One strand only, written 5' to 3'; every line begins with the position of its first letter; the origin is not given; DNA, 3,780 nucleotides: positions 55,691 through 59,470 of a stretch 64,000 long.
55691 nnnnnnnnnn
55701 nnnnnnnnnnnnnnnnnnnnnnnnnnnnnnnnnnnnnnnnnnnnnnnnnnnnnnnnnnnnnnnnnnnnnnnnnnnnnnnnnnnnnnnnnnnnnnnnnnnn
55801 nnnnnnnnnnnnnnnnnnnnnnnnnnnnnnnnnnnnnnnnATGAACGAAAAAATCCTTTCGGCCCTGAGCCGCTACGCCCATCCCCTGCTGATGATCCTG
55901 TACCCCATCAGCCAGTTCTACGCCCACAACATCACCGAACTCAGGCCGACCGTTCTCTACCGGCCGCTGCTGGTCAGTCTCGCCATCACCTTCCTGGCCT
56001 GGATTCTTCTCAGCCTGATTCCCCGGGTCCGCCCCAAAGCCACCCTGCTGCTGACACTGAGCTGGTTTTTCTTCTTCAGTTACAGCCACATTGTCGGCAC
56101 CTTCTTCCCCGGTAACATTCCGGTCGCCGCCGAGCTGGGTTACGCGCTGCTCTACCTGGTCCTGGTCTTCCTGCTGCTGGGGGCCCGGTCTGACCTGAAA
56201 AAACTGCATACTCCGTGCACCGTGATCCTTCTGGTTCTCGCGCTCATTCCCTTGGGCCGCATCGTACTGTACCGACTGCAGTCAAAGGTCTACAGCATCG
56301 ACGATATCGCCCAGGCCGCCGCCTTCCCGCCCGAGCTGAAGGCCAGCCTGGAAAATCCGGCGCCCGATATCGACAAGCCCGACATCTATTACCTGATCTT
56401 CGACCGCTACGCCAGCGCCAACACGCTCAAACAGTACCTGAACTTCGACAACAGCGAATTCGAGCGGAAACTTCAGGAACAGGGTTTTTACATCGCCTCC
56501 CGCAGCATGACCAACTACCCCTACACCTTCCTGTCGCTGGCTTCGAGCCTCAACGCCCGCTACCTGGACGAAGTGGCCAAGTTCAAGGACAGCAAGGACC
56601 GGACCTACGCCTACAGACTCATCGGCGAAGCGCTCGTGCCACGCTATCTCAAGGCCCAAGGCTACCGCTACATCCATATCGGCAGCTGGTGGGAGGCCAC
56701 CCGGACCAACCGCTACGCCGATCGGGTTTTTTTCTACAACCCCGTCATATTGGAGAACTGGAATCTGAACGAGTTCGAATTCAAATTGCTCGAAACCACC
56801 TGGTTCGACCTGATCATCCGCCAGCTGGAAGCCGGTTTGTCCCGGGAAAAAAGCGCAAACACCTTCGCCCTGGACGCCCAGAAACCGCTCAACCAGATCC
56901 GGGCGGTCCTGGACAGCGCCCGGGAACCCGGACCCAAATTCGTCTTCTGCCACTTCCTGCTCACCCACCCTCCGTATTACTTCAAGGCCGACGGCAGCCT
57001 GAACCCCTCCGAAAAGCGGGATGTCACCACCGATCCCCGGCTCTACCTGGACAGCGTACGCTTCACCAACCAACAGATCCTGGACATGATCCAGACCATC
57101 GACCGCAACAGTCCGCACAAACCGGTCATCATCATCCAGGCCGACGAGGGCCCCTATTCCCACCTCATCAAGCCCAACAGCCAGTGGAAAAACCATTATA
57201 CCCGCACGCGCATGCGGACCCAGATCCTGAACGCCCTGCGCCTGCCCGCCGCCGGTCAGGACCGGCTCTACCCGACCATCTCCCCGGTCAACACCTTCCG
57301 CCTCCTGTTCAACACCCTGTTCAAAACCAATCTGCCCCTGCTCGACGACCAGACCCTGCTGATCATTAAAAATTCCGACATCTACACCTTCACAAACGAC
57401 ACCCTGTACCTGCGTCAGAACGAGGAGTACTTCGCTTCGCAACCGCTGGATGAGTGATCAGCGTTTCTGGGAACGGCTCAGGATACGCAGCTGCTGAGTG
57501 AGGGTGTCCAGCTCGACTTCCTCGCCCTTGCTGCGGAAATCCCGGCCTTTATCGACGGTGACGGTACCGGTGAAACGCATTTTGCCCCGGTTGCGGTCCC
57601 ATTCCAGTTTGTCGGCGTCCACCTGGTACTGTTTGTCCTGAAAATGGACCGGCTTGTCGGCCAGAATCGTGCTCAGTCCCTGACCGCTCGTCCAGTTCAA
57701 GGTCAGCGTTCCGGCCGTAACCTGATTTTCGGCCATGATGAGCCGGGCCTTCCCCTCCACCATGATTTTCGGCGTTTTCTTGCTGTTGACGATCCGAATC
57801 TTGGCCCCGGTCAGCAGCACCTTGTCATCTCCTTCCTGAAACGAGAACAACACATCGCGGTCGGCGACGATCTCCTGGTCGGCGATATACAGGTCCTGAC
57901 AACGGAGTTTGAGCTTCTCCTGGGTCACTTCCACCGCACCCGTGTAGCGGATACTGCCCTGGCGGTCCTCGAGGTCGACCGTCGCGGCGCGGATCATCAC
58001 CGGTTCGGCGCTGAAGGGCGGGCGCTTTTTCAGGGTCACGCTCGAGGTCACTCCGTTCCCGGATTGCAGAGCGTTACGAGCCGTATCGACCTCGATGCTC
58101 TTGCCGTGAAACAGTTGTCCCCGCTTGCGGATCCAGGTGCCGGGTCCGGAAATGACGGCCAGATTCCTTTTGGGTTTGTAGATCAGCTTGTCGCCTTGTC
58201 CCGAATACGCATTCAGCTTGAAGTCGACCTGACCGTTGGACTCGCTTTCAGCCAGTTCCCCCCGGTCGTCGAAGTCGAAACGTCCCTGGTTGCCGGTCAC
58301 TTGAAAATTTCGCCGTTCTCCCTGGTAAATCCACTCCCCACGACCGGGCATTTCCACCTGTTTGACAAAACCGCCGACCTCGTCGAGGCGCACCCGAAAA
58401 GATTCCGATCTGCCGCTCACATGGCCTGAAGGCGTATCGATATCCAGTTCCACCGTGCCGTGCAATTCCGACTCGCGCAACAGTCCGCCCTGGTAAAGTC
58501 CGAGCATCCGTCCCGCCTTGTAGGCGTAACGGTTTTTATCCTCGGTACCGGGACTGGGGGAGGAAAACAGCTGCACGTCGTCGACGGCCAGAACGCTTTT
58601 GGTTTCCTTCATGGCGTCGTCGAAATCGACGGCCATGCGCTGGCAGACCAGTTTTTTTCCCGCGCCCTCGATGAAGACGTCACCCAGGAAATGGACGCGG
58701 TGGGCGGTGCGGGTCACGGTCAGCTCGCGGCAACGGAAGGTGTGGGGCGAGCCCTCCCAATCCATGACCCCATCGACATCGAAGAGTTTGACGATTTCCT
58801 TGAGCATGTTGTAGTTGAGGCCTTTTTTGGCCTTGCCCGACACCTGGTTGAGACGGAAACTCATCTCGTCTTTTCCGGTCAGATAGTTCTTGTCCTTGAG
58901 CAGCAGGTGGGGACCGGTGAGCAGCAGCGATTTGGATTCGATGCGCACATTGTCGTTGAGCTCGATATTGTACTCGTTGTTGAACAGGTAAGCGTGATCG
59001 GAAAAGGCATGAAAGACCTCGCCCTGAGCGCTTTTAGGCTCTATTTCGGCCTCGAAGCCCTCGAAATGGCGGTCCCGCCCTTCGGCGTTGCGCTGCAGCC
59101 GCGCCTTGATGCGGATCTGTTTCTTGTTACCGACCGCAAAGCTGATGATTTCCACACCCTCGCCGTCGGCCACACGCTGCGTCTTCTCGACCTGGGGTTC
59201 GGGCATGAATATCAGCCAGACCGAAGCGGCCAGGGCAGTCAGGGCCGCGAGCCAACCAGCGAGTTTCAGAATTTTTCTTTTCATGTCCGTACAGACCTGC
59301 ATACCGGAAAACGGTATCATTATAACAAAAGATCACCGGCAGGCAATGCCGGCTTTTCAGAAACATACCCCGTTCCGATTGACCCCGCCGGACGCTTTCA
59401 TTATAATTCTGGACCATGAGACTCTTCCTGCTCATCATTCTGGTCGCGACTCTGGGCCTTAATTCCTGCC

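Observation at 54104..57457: Three-gene surface-modification module: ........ protein + kinase/methyltransferase fusion + LtaS/EptA-fold transferase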

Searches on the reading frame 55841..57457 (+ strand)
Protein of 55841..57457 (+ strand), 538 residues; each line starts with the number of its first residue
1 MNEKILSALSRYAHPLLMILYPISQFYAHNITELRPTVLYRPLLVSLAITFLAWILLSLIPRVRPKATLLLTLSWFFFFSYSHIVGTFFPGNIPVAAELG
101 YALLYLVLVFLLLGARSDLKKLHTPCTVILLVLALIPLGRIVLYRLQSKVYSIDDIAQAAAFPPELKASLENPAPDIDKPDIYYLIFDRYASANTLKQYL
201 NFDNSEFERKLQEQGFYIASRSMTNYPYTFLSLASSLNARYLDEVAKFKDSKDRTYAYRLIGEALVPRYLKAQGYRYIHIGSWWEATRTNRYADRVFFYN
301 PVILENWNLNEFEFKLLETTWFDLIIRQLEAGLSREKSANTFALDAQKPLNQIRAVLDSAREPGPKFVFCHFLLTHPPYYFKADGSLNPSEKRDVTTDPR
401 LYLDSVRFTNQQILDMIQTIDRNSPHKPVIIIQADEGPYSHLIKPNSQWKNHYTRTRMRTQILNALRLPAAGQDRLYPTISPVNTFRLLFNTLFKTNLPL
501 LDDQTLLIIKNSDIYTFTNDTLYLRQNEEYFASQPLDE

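Call 3: search_protein_families(library=pfam, proteins=[window:55841-57457:+], max_evalue=0.1)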
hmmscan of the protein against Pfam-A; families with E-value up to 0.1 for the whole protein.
window:55841-57457:+ (538 aa): 1 family
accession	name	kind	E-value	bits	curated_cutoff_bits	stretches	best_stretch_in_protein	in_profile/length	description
PF00884.28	Sulfatase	-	2.5e-12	47.2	25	1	210-453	31-265/301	Sulfatase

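Call 4: search_protein_families(library=ncbifam, proteins=[window:55841-57457:+], max_evalue=0.1)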
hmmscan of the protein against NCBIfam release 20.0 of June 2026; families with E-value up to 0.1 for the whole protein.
window:55841-57457:+ (538 aa): 0 families

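Call 7: search_solved_structures(query=window:55841-57457:+, max_evalue=1, show_alignments=2)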
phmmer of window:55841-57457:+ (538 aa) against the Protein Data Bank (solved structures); distinct sequences matched with E-value up to 1: 0.

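Call 20: find_homologous_proteins(query=window:55841-57457:+, max_evalue=0.001)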
Query window:55841-57457:+ (538 aa): 507 proteins with E <= 0.001 among 8000 candidates; the best 120 are listed.
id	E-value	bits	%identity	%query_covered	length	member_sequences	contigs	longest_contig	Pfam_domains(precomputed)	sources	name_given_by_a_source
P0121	0.0e+0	1214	100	100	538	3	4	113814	PF00884.29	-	-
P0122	1.6e-225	768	61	100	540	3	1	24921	PF00884.29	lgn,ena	-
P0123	2.1e-222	758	63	97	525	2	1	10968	PF00884.29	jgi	-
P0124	4.0e-182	625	54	98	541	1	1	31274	PF00884.29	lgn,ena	-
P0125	5.3e-177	608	53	99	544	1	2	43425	PF00884.29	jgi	jgi:hypothetical protein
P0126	3.4e-164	566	51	97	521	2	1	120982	PF00884.29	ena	-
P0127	1.5e-105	372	38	97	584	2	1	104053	PF08308.18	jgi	-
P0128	3.0e-104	368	39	97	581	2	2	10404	PF08308.18,PF00884.29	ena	-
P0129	1.1e-102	363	38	95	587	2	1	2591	PF08308.18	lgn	-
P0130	1.3e-98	349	36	96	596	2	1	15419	PF08308.18,PF00884.29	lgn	-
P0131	2.6e-94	335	38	95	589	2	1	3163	PF00884.29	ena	-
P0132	5.3e-89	317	38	94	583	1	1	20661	PF00884.29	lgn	-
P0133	1.2e-84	303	44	64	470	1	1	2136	PF08308.18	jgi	-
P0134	1.0e-82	297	36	96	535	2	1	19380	PF00884.29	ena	-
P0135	3.3e-82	295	36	91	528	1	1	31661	PF00884.29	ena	-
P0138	1.1e-80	290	34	96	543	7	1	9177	PF00884.29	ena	-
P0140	1.4e-80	290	35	96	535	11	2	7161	PF00884.29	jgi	-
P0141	3.7e-80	288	36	95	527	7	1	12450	PF00884.29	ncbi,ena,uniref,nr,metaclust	ncbi:MAG: hypothetical protein A2Z42_03895 [Candidatus Woykebacteria bacterium RBG_19FT_COMBO_43_10]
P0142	8.4e-80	287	35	94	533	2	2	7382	PF00884.29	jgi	-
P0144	1.4e-79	286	36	95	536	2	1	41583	PF00884.29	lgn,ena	-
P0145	1.4e-79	286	35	94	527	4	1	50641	PF00884.29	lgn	-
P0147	7.2e-79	284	36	94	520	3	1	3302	PF00884.29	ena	-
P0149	9.6e-79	284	34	95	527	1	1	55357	PF00884.29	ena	-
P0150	1.2e-78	283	35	93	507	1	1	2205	PF00884.29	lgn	-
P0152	3.4e-78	282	34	92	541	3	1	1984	PF00884.29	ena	-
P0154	1.2e-77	280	35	94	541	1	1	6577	PF00884.29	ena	-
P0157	1.6e-76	276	37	92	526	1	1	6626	PF00884.29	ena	-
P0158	1.7e-76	276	36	92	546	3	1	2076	PF00884.29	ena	-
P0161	1.7e-75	273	34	95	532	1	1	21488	PF00884.29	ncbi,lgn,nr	ncbi:MAG: sulfatase-like hydrolase/transferase [bacterium]|nr:sulfatase-like hydrolase/transferase [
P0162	5.8e-75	271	34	94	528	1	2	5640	PF00884.29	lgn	-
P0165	3.7e-74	269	35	92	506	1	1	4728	PF00884.29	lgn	-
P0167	1.1e-73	267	36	91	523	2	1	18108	PF00884.29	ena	-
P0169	2.2e-73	266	36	91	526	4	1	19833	PF00884.29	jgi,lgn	jgi:hypothetical protein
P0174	1.9e-71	260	36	84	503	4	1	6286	PF00884.29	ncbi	-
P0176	2.3e-71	259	33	93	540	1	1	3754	PF00884.29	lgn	-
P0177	2.6e-71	259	34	95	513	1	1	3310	PF00884.29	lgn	-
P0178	2.7e-71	259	35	92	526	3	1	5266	PF00884.29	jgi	-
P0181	7.2e-71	258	35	93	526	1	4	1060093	-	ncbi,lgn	-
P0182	7.3e-71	258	35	92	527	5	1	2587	PF00884.29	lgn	-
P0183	1.4e-70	257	35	92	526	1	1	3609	PF00884.29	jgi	jgi:hypothetical protein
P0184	1.7e-70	256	36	91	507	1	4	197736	PF00884.29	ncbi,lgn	-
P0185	1.8e-70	256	35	92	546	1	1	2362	PF00884.29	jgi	-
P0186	4.2e-70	255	34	95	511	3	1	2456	PF00884.29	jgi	jgi:hypothetical protein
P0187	5.6e-70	255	35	91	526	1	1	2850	PF00884.29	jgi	jgi:hypothetical protein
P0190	1.1e-69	254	35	90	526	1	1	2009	PF00884.29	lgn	-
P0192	1.5e-69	253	33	95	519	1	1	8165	PF00884.29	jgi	jgi:hypothetical protein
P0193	2.6e-69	253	34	95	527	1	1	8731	PF00884.29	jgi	-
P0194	2.7e-69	252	34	94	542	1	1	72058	PF00884.29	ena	-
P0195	3.1e-69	252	35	91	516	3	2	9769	PF00884.29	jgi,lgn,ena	-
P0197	4.3e-69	252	35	94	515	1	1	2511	PF00884.29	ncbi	-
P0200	1.0e-68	251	36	91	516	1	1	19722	PF00884.29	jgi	jgi:hypothetical protein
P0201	1.5e-68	250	33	94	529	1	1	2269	PF00884.29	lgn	-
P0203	1.7e-68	250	34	92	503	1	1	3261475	PF00884.29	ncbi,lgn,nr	ncbi:MAG: hypothetical protein JSU73_04165 [candidate division WOR-3 bacterium]|nr:MAG: hypothetical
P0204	2.0e-68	250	36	95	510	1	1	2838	PF00884.29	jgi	jgi:Sulfatase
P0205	2.3e-68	249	33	95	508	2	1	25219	PF00884.29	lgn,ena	-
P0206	3.4e-68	249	35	95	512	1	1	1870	PF00884.29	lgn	-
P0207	4.9e-68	248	34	95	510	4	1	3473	PF00884.29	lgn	-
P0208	6.1e-68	248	35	93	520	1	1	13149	PF00884.29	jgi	jgi:hypothetical protein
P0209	7.1e-68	248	34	91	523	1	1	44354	PF00884.29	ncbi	-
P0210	9.8e-68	247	33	95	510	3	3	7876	PF00884.29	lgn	-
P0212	1.7e-67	247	32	90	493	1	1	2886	PF00884.29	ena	-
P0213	1.8e-67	246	35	91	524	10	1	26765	PF00884.29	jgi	jgi:hypothetical protein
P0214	2.3e-67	246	36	90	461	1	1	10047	PF00884.29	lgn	-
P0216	2.8e-67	246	35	91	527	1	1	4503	PF00884.29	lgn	-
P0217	3.8e-67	245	35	95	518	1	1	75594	PF00884.29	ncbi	-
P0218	3.9e-67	245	34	96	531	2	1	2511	PF00884.29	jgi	jgi:hypothetical protein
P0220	5.7e-67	245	34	95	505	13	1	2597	PF00884.29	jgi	jgi:Sulfatase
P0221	6.3e-67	245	34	95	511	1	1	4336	PF00884.29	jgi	jgi:sulfatase-like protein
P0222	1.2e-66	244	34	95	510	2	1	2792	PF00884.29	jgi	jgi:Sulfatase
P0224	1.7e-66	243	33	94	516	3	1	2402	PF00884.29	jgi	jgi:hypothetical protein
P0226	1.8e-66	243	35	84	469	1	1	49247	PF00884.29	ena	-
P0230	2.9e-66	242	33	96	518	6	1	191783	PF00884.29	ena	-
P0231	3.3e-66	242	35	95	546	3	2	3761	PF00884.29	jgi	-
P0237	9.2e-66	241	32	96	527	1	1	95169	PF00884.29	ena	-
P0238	1.2e-65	240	31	94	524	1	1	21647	PF00884.29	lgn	-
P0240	2.3e-65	239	33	95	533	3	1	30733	PF00884.29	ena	-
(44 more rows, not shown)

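Call 21: find_encoding_contigs(protein=P0203, flank=6000, max_places=1)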
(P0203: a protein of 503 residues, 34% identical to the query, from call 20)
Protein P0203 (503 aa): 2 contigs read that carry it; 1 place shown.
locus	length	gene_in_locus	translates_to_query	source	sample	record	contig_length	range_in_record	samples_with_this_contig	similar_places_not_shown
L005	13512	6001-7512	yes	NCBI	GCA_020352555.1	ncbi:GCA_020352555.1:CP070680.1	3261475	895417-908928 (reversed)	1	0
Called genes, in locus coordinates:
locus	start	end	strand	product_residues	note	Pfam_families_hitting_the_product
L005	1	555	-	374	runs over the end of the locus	-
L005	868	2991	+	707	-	PF00801:PKD, PF18911:PKD_4, PF25292:Beta-prop_CGLA (faint), PF20067:SSL_N (faint), PF13570:Beta-prop_ACSF4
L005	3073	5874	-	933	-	PF13941:MutL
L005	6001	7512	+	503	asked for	PF00884:Sulfatase (weak)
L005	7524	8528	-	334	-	PF00291:PALP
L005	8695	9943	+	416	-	PF00082:Peptidase_S8 (weak)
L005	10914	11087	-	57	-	PF18962:Por_Secre_tail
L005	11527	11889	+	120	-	-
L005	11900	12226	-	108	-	PF01022:HTH_5 (weak), PF13601:HTH_34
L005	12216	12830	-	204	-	-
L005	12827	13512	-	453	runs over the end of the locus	PF05139:Erythro_esteras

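Call 22: find_encoding_contigs(protein=P0181, flank=6000, max_places=1)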
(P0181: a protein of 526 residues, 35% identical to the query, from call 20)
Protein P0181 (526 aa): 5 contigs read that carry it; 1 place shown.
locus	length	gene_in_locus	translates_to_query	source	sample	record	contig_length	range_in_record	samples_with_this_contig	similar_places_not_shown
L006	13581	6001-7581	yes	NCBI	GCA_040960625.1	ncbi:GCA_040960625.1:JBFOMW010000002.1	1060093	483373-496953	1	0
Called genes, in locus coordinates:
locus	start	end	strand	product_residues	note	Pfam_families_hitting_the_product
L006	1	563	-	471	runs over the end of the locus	PF01116:F_bP_aldolase, PF08013:GatZ_KbaZ-like (faint)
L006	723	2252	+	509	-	PF26550:Tricorn_2nd (faint), PF00930:DPPIV_N (faint), PF26549:Tricorn_N (weak), PF07676:PD40 (weak), PF26549:Tricorn_N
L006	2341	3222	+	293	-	-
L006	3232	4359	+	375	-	-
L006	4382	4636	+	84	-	-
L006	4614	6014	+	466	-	-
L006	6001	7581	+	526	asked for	-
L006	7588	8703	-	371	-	-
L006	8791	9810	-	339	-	PF03060:NMO, PF00478:IMPDH (weak), PF03060:NMO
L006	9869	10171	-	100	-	-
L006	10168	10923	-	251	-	PF00535:Glycos_transf_2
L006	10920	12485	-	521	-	PF13231:PMT_2, PF26681:Agl23_C (weak)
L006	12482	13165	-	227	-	PF00754:F5_F8_type_C (weak), PF22633:F5_F8_type_C_2 (weak)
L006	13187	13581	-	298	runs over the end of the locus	PF02424:ApbE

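Call 23: find_encoding_contigs(protein=P0127, flank=6000, max_places=1)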
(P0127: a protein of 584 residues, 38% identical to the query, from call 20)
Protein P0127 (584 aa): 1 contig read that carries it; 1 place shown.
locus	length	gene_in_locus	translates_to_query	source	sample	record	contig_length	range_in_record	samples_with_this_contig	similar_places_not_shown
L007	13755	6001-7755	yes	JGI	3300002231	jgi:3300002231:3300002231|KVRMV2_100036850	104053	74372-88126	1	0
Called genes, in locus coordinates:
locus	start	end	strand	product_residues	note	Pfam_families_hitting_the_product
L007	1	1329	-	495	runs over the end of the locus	-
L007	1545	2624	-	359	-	-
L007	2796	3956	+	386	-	PF07396:Porin_O_P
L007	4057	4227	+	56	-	-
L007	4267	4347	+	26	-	-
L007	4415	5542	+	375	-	-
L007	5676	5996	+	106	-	-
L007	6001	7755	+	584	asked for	PF08308:PEGA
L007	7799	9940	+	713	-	PF00657:Lipase_GDSL, PF13472:Lipase_GDSL_2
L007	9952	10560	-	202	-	-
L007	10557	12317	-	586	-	PF00801:PKD, PF18911:PKD_4, PF21027:Sde0182_C (faint), PF22352:K319L-like_PKD (faint), PF18911:PKD_4, PF00801:PKD, PF18911:PKD_4, PF00801:PKD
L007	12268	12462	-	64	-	-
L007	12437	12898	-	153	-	-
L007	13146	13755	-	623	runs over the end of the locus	PF01839:FG-GAP (faint), PF13517:FG-GAP_3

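Call 46: search_solved_structures(query=A3, max_evalue=1, show_alignments=3)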
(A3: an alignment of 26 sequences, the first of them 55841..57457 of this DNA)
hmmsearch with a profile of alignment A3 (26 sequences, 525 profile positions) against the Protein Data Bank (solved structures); distinct sequences matched with E-value up to 1: 8.
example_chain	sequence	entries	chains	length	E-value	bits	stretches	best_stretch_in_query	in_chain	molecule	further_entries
9hh2_A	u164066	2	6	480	0.018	17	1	334-430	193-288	Sulfatase, family S1-19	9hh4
9hh3_A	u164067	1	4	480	0.018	17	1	334-430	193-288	Sulfatase, family S1-19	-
6b0k_A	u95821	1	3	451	0.039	15.8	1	328-431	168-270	Iota-carrageenan sulfatase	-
6b0j_A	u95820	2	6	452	0.039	15.8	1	328-431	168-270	Iota-carrageenan sulfatase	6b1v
3ed4_A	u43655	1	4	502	0.04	15.8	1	391-434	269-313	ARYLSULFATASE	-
6bia_A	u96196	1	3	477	0.044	15.7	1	329-431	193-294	Sulfatase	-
7oza_AAA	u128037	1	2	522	0.52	12.2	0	340-431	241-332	Putative secreted sulfatase ydeN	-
7ana_AAA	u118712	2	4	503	0.83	11.5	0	389-431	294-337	N-acetylgalactosamine-6-sulfatase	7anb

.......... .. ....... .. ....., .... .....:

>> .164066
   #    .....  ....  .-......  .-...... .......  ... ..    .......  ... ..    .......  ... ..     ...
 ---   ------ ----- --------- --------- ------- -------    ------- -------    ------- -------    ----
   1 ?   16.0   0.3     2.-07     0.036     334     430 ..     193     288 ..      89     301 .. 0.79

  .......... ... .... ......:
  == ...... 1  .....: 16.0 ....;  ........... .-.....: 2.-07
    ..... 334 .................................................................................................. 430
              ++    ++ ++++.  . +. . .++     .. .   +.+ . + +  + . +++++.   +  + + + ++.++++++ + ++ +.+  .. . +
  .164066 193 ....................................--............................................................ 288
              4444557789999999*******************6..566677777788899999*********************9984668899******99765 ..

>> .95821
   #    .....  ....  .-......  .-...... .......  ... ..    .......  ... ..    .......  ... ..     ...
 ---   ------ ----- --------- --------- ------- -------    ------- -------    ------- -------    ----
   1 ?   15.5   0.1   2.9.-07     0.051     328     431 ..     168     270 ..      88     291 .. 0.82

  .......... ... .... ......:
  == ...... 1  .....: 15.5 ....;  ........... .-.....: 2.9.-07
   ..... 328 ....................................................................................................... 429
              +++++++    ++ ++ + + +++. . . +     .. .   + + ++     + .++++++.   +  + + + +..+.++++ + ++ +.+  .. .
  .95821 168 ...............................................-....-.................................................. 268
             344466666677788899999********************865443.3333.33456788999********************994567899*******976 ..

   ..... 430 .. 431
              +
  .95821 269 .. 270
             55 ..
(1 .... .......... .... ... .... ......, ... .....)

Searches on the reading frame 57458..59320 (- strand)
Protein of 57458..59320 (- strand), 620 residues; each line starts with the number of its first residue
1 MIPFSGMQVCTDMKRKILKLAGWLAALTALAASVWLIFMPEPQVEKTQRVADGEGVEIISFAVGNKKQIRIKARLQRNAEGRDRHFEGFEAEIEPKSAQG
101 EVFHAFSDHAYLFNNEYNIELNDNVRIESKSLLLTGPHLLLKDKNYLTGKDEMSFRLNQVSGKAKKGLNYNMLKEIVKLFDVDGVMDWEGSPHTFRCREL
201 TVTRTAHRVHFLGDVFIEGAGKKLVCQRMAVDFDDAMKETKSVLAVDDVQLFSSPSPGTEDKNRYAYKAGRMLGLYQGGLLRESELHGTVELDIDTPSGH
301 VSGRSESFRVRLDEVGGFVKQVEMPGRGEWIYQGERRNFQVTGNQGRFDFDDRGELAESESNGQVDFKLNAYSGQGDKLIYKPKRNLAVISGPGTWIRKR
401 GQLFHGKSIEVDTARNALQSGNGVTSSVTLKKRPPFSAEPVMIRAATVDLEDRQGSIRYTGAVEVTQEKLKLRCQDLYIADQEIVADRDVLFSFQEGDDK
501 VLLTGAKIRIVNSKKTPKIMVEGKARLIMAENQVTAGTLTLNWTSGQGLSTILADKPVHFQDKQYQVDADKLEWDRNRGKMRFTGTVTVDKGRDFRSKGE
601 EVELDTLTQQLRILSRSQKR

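Call 3: search_protein_families(library=pfam, proteins=[window:57458-59320:-], max_evalue=0.1)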
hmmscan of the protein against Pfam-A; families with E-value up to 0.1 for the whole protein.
window:57458-59320:- (620 aa): 2 families
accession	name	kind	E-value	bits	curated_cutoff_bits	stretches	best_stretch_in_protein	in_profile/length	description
PF03968.19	LptD_N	-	3.8e-15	56.5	20.4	1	443-547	2-95/113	LptA/(LptD N-terminal domain) LPS transport protein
PF06835.18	LptC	-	0.0001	22.4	21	1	42-180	25-167/175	Lipopolysaccharide-assembly, LptC-related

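Call 4: search_protein_families(library=ncbifam, proteins=[window:57458-59320:-], max_evalue=0.1)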
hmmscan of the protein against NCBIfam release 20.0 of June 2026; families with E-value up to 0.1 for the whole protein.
window:57458-59320:- (620 aa): 3 families
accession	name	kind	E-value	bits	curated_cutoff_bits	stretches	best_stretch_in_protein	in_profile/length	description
TIGR03002.1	outer_YhbN_LptA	equivalog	1.5e-15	57.3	71.7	2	438-545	7-120/142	lipopolysaccharide transport periplasmic protein LptA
TIGR04409.1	LptC_YrbK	equivalog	8.6e-07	28.6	38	1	27-130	9-118/180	LPS export ABC transporter periplasmic protein LptC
NF002997.0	PRK03761.1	equivalog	0.065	11.4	683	0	437-504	47-119/783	LPS assembly protein LptD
